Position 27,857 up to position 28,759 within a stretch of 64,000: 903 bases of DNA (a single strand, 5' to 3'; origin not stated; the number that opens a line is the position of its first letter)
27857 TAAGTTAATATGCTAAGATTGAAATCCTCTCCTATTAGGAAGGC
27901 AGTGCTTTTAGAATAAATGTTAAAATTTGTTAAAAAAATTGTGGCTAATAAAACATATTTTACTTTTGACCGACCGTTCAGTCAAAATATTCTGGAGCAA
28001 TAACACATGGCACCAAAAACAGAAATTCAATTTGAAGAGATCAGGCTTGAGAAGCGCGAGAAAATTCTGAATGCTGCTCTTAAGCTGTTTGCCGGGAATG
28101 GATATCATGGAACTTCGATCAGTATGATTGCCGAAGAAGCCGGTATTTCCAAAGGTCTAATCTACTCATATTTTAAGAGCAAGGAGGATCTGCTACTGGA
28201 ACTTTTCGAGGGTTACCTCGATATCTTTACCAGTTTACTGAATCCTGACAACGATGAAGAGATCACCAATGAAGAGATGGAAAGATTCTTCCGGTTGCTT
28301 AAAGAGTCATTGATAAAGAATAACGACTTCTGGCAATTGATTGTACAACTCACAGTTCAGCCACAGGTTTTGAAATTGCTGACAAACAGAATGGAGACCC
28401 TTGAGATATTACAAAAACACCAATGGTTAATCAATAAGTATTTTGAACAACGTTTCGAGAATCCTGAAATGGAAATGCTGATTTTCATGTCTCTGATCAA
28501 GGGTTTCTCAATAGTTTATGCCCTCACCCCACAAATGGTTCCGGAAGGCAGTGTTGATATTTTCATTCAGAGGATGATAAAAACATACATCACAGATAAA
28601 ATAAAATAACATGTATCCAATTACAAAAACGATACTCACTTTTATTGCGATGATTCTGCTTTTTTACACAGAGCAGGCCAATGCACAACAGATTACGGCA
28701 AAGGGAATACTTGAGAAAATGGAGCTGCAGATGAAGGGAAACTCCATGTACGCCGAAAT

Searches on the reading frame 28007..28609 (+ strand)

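Call 7: search_protein_families(library=pfam, proteins=[window:28007-28609:+])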
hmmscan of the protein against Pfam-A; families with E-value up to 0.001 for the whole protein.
window:28007-28609:+ (200 aa): 1 family
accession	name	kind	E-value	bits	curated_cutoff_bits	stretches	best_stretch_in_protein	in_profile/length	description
PF00440.29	TetR_N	-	4.3e-20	71.7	24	1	20-66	1-47/47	Bacterial regulatory proteins, tetR family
